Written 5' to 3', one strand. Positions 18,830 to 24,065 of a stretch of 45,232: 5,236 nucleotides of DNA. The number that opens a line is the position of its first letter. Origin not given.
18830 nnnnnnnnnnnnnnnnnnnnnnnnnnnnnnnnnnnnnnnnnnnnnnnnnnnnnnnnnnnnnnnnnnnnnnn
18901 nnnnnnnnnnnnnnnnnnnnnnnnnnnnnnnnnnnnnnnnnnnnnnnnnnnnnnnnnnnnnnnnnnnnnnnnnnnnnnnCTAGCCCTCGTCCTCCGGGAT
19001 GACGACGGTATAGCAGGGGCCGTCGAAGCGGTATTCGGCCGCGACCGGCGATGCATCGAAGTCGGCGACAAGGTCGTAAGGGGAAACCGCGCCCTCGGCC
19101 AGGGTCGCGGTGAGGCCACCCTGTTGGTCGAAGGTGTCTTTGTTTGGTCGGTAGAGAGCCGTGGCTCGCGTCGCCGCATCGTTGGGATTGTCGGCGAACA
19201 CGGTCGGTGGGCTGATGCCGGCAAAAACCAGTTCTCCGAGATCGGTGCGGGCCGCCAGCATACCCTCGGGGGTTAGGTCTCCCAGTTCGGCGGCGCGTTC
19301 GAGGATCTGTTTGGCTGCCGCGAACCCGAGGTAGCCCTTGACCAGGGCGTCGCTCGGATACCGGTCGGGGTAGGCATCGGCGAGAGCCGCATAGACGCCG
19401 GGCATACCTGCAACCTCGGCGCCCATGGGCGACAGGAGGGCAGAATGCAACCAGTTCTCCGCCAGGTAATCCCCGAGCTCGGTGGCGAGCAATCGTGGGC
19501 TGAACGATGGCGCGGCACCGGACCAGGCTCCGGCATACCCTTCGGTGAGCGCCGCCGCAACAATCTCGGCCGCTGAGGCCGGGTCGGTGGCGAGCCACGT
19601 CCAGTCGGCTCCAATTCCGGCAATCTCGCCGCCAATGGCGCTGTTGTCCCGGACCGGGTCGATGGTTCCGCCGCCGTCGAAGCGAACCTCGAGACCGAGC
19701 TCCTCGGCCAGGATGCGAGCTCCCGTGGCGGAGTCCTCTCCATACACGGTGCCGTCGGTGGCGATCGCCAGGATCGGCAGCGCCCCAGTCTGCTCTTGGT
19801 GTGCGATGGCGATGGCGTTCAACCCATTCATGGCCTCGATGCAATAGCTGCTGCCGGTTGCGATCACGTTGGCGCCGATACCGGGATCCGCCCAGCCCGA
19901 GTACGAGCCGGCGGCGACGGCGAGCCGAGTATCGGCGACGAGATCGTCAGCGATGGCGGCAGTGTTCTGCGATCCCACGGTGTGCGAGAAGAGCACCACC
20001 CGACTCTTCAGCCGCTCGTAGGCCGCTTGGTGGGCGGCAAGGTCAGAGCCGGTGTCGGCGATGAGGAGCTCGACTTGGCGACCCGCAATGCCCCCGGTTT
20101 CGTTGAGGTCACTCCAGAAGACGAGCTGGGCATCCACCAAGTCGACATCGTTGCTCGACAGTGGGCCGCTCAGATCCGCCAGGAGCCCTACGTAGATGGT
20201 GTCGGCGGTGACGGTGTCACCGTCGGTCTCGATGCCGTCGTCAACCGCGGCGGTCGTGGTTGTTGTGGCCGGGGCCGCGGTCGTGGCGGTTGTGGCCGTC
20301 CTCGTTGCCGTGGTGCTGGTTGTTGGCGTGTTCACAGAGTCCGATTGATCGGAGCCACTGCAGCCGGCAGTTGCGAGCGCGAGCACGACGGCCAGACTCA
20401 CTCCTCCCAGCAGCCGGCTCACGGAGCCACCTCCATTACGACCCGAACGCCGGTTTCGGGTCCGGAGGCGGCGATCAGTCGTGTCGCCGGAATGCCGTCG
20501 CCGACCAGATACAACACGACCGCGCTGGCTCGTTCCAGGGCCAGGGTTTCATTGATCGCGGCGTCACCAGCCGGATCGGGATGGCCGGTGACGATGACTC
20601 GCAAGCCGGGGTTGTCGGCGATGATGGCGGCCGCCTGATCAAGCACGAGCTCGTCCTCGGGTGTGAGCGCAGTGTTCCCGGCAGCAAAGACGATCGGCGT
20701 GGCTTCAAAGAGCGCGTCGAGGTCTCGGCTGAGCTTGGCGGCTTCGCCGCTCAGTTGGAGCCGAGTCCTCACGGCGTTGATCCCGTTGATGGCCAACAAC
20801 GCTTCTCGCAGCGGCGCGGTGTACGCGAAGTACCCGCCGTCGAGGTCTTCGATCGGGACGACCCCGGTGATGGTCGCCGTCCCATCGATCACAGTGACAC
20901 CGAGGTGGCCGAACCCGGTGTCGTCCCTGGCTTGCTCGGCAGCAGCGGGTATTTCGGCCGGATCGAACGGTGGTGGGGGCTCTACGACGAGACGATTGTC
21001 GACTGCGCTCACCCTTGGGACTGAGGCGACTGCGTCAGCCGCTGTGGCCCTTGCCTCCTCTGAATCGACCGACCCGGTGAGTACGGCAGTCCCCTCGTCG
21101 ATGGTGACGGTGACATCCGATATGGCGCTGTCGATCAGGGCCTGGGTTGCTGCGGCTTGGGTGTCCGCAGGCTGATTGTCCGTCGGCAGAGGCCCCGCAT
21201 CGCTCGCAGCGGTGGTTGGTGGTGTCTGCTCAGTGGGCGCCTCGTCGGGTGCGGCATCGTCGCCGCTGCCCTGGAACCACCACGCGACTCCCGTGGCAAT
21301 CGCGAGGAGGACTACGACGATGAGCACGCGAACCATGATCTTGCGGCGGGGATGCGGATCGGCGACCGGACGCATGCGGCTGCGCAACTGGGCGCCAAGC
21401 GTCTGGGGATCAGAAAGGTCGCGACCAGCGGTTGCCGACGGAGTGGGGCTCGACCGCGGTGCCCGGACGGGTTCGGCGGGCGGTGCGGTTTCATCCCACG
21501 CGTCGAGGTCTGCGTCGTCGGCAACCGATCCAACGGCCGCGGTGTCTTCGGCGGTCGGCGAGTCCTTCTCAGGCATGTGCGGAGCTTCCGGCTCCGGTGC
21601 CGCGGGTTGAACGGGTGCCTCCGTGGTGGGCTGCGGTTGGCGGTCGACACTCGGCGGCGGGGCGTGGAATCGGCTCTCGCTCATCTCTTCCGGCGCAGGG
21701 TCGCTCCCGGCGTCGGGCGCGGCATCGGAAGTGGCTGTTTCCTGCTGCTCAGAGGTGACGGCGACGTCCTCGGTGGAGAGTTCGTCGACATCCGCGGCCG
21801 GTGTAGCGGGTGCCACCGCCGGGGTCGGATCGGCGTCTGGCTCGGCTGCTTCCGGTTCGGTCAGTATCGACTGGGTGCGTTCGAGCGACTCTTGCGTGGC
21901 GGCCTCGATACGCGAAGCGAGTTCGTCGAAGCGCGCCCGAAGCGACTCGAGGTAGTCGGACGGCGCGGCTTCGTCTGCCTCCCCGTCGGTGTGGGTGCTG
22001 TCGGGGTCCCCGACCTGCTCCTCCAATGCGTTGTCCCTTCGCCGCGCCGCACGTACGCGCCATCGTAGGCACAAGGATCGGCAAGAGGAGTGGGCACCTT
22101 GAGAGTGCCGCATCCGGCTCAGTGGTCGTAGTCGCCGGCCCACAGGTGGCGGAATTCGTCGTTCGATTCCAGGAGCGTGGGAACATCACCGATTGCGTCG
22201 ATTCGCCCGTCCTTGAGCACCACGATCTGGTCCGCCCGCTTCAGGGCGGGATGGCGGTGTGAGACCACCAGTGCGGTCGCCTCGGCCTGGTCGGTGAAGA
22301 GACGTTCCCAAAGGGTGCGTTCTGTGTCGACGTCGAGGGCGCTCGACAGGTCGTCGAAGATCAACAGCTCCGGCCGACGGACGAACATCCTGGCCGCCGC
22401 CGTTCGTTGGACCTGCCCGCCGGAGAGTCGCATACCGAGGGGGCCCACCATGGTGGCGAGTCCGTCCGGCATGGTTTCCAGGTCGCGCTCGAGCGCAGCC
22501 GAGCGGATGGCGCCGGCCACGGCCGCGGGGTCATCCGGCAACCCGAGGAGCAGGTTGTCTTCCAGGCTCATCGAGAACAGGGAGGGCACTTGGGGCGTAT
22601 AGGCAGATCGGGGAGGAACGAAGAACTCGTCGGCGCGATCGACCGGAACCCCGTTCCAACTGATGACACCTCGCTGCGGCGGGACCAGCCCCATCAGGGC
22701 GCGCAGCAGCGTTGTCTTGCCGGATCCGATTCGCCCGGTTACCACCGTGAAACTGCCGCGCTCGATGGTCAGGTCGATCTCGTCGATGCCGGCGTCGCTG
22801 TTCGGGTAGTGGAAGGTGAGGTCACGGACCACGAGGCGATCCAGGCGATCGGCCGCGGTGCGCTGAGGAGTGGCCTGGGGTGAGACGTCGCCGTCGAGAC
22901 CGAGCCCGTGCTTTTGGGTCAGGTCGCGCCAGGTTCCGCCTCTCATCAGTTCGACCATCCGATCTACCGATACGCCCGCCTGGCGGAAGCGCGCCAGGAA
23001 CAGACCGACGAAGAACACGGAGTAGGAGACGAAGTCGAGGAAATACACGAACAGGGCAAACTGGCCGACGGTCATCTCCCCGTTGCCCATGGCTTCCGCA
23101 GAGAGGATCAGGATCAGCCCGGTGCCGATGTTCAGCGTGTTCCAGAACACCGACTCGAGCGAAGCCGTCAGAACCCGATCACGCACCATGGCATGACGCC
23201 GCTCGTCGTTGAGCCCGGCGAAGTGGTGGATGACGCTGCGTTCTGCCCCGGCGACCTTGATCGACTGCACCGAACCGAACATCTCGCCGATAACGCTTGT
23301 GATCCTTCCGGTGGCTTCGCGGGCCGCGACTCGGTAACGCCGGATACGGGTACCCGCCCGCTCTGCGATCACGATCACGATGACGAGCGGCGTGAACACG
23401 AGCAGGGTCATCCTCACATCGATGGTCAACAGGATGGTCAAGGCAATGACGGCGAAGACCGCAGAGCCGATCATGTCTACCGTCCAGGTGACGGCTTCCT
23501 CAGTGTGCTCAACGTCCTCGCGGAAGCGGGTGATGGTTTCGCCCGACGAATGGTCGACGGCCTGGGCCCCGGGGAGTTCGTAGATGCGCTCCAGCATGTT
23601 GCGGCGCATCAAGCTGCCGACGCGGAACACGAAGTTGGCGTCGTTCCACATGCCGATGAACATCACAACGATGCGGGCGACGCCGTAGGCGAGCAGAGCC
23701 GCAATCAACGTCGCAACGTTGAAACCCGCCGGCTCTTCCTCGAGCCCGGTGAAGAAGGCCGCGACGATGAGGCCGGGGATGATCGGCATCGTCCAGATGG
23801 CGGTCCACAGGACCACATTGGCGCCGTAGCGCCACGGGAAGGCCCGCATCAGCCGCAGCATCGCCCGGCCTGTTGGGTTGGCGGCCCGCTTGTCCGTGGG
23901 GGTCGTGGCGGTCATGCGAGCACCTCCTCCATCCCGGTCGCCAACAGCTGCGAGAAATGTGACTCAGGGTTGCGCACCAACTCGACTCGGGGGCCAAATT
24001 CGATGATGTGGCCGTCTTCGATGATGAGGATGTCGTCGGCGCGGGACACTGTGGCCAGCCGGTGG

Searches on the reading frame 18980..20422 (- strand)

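Call 20: search_protein_families(library=pfam, proteins=[window:18980-20422:-])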
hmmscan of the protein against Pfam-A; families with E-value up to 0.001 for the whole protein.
window:18980-20422:- (480 aa): 2 families
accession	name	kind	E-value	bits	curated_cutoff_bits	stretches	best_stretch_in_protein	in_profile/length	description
PF13458.12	Peripla_BP_6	-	1e-24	88.3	31.7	1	75-427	1-339/343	Periplasmic binding protein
PF13433.12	Peripla_BP_5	-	2.3e-06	27.4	27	1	76-139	1-64/363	Periplasmic binding protein domain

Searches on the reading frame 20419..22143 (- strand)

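Call 20: search_protein_families(library=pfam, proteins=[window:20419-22143:-])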
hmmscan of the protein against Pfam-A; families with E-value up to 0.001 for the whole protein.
window:20419-22143:- (574 aa): 3 families
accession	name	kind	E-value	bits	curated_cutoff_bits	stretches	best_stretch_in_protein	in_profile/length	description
PF04972.22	BON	-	1.2e-12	48.3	27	1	329-389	6-69/69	BON domain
PF00691.25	OmpA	-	3.5e-12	47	27.2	1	486-559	2-77/98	OmpA family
PF05359.17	DUF748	-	0.00025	19.7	50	1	483-539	880-936/1037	Domain of Unknown Function (DUF748)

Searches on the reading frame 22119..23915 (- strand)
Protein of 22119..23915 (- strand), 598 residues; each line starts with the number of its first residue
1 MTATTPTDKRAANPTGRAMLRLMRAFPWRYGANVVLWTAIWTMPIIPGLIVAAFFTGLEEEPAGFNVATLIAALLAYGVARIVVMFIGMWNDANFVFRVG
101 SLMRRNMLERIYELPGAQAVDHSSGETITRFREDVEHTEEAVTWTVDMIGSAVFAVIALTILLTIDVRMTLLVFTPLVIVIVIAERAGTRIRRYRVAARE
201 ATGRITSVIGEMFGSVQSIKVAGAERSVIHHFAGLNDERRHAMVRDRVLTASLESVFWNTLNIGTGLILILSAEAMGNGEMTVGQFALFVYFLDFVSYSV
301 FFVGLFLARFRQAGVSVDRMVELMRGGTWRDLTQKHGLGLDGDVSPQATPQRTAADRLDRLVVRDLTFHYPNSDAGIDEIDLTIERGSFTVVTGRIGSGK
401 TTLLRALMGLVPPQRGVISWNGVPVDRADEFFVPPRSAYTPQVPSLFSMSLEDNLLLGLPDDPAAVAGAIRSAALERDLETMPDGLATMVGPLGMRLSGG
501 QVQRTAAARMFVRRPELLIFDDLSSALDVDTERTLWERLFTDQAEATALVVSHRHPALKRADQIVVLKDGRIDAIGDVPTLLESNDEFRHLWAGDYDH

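Call 19: search_protein_families(library=pfam, proteins=[window:22119-23915:-])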
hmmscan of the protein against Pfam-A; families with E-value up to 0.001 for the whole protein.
window:22119-23915:- (598 aa): 6 families
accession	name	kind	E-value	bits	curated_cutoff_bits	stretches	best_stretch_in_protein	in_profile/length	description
PF00005.33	ABC_tran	-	1.4e-20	74.7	25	1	378-522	2-134/137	ABC transporter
PF00664.28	ABC_membrane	-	5.8e-19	69.3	28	1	43-296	18-270/274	ABC transporter transmembrane region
PF02463.25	SMC_N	-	1.2e-07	31.9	40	1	497-567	137-211/220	RecF/RecN/SMC N terminal domain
PF13555.12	AAA_29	-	5.6e-05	23.3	27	1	382-417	17-51/61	P-loop containing region of AAA domain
PF13191.12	AAA_16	-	9e-05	23.5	32.6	1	386-528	23-145/167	AAA ATPase domain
PF13401.12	AAA_22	-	0.00084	20.1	27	0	386-414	4-32/130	AAA domain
